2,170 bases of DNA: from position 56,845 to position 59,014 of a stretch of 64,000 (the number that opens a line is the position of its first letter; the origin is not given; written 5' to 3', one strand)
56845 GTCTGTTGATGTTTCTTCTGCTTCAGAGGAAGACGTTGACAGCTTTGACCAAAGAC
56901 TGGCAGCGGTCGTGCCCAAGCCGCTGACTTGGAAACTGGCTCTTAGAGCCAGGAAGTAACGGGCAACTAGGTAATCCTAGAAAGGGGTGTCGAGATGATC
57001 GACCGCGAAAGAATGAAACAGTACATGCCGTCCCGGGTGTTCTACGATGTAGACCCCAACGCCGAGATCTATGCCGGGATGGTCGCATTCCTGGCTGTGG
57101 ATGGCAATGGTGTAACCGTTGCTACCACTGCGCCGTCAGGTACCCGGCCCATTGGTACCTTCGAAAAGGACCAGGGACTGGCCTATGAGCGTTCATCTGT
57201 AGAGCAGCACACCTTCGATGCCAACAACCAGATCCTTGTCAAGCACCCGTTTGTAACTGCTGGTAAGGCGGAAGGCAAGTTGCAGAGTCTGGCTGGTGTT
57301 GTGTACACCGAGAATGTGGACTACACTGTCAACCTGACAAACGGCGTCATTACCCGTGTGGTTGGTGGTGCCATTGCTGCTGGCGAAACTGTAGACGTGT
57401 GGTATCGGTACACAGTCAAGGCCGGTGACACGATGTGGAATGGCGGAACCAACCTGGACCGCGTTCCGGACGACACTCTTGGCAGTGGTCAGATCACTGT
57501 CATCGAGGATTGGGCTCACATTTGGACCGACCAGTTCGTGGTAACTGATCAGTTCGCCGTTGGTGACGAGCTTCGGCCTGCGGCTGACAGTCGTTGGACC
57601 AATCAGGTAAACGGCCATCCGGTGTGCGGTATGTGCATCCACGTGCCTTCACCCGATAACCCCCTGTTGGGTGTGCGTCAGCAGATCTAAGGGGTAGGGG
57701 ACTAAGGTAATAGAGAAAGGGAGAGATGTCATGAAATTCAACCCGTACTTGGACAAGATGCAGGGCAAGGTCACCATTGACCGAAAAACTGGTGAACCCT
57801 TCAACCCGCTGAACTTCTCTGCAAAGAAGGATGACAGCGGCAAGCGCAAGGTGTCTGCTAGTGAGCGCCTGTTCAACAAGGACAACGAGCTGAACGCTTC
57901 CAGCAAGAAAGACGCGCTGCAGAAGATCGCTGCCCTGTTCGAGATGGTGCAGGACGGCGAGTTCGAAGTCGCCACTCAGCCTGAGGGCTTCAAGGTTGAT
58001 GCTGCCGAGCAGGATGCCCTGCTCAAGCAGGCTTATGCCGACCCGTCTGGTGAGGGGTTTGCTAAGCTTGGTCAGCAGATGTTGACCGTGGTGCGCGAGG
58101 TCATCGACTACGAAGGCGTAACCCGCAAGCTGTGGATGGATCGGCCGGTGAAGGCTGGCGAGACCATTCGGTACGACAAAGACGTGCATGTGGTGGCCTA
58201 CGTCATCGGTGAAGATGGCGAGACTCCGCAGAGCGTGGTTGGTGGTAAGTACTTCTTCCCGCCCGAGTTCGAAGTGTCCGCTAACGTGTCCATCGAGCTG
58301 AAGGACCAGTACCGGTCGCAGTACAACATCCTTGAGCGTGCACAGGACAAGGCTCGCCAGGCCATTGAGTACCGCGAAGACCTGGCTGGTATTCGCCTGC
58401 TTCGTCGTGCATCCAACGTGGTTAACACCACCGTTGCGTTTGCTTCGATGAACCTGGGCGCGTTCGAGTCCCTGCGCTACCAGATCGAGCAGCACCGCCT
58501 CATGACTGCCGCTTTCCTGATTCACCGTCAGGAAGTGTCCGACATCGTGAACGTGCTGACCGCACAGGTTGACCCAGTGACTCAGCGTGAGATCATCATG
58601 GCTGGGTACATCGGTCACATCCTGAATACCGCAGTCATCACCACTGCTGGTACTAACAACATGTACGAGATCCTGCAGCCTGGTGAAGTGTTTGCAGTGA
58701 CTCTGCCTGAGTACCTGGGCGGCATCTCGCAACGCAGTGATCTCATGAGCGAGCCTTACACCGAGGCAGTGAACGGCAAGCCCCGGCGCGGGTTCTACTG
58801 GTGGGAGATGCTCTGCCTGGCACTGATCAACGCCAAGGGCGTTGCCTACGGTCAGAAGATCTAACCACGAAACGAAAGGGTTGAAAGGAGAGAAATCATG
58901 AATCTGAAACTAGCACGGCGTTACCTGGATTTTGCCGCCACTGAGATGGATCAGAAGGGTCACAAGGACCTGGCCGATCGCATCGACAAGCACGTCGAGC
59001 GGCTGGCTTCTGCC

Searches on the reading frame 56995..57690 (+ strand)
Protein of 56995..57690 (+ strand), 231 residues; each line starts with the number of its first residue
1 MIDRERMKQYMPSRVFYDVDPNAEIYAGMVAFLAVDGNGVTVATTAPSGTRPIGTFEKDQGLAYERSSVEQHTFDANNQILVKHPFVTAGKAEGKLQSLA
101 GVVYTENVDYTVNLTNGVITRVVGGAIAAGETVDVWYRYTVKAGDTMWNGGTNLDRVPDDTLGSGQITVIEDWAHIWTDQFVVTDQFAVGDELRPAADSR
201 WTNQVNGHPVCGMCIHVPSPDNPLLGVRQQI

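Call 32: search_protein_families(library=phrogs, proteins=[window:56995-57690:+], max_evalue=0.01)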
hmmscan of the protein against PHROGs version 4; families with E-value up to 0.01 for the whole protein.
window:56995-57690:+ (231 aa): 3 families
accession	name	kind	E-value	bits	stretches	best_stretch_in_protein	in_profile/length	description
phrog_18315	-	unknown function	3e-05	23.1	1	100-143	763-806/918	-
phrog_807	-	tail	9.7e-05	22.9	1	76-150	110-181/256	major tail protein with Ig-like domain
phrog_20240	-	unknown function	0.00081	19.9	1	71-140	98-165/272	-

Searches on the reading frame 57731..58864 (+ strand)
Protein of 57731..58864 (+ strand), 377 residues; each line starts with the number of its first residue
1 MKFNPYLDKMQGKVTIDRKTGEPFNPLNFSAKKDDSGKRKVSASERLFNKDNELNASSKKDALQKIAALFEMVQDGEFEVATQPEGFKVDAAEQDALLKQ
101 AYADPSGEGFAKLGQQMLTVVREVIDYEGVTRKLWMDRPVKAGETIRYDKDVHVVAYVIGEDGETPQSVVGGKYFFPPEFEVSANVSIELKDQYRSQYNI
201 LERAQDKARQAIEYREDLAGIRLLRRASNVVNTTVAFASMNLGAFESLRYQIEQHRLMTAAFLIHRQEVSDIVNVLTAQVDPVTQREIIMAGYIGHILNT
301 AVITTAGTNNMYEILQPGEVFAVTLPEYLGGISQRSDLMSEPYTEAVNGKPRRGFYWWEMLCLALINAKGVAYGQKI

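Call 4: search_protein_families(library=pfam, proteins=[window:57731-58864:+], max_evalue=0.01)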
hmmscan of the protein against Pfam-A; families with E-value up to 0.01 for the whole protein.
window:57731-58864:+ (377 aa): 0 families

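Call 12: search_dna_similar(query=window:57731-58864:+, collection=phages, mode=protein, max_rows=25)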
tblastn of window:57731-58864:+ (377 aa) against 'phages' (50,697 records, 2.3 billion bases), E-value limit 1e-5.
Records with a match: 307; places in all: 307; records where one place covers at least 80% of the query: 85.
Best place of each record, by identity: <60% 307.
By first word of the organism name: Mycobacterium 210; Erwinia 49; Dickeya 8; Pseudomonas 5; Burkholderia 5; Rhizobium 5; Gordonia 5; Xanthomonas 4; Achromobacter 2; Ralstonia 2; and 10 more.
By host as written in the record: Mycobacterium smegmatis mc2 155 160; Erwinia amylovora 43; Mycobacterium smegmatis mc#155 26; - 9; Mycobacterium sp. 7; Dickeya solani MK10 6; Burkholderia cenocepacia 4; Mycobacterium smegmatis mc2155 4; and 30 more.
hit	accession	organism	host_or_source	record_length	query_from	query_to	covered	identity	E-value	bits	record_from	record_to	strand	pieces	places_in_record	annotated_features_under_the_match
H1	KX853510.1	Virus Rctr197k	enrichment culture DAMO/AAA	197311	24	376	94%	39.4%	5e-75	258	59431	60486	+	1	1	hypothetical protein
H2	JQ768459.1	Pseudomonas phage Lu11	Pseudomonas putida var. Manila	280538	7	377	98%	27.7%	5e-21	100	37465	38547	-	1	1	hypothetical protein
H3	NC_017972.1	Pseudomonas phage Lu11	Pseudomonas putida var. Manila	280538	7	377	98%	27.7%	5e-21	100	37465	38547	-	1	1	major head protein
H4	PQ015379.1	Pseudomonas phage HRDY3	Pseudomonas sp.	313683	7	377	98%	25.8%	3e-20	99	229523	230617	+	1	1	major head protein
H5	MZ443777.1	Erwinia phage pEa_SNUABM_17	Erwinia amylovora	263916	10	372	96%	26.3%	4e-25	113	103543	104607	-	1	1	hypothetical protein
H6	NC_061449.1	Erwinia phage pEa_SNUABM_17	Erwinia amylovora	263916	10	372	96%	26.3%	4e-25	113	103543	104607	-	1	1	major head protein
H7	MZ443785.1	Erwinia phage pEa_SNUABM_22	Erwinia amylovora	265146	10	372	96%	26.1%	8e-27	118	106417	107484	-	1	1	hypothetical protein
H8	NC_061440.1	Erwinia phage pEa_SNUABM_22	Erwinia amylovora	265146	10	372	96%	26.1%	8e-27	118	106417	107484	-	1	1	major head protein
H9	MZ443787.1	Erwinia phage pEa_SNUABM_39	Erwinia amylovora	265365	10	372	96%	26.1%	8e-27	118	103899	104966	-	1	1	hypothetical protein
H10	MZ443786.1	Erwinia phage pEa_SNUABM_2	Erwinia amylovora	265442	10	372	96%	26.1%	8e-27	118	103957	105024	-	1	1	hypothetical protein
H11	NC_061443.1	Erwinia phage pEa_SNUABM_2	Erwinia amylovora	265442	10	372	96%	26.1%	8e-27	118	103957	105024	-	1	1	major head protein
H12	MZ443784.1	Erwinia phage pEa_SNUABM_18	Erwinia amylovora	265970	10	372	96%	26.1%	8e-27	118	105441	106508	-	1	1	hypothetical protein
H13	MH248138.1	Erwinia phage vB_EamM_Alexandra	Erwinia amylovora strain phiEa100 ATCC ...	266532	10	372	96%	26.1%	8e-27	118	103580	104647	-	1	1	hypothetical protein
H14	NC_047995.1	Erwinia phage vB_EamM_Alexandra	Erwinia amylovora strain phiEa100 ATCC ...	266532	10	372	96%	26.1%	8e-27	118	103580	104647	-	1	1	major head protein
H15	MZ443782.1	Erwinia phage pEa_SNUABM_16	Erwinia amylovora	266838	10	372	96%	26.1%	8e-27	118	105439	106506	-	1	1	hypothetical protein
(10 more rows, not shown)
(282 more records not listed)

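Call 26: get_annotated_region(hit=H1, flank=8000)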
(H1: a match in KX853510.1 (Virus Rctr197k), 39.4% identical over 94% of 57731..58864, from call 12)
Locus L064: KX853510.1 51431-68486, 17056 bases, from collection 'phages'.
description: Virus Rctr197k, partial genome.
organism: Virus Rctr197k (NCBI taxid 1924548)
taxonomy: Viruses; Duplodnaviria; Heunggongvirae; Uroviricota; Caudoviricetes
host: -; source: enrichment culture DAMO/AAA; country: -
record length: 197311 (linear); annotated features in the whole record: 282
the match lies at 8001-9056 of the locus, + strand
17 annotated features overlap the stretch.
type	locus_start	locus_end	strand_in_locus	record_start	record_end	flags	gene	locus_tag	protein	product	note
misc_feature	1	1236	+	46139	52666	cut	-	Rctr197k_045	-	-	similar to hypothetical protein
CDS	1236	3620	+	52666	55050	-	-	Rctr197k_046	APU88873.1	hypothetical protein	-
misc_feature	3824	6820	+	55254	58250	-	-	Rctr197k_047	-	-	similar to hypothetical protein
CDS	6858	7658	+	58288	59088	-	-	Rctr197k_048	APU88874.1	hypothetical protein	-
CDS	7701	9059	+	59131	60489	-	-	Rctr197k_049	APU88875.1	hypothetical protein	-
misc_feature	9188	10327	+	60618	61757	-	-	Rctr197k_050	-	-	similar to hypothetical protein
misc_feature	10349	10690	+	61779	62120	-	-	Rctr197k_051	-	-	similar to hypothetical protein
CDS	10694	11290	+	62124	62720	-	-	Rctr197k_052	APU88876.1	hypothetical protein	-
CDS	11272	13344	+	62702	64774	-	-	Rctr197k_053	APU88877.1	hypothetical protein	-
CDS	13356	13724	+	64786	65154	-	-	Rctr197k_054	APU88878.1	hypothetical protein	-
CDS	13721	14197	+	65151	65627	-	-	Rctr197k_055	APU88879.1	hypothetical protein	-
misc_feature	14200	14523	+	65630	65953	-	-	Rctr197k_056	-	-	similar to hypothetical protein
misc_feature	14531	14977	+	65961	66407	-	-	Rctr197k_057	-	-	similar to hypothetical protein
misc_feature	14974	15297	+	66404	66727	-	-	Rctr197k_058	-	-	similar to hypothetical protein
CDS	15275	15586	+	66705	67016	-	-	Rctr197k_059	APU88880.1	hypothetical protein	-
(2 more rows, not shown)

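Call 32: search_protein_families(library=phrogs, proteins=[window:57731-58864:+], max_evalue=0.01)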
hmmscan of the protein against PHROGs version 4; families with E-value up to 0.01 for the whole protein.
window:57731-58864:+ (377 aa): 1 family
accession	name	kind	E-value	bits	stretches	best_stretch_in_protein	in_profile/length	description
phrog_2522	-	head and packaging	5e-53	181.3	1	52-376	12-317/318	major head protein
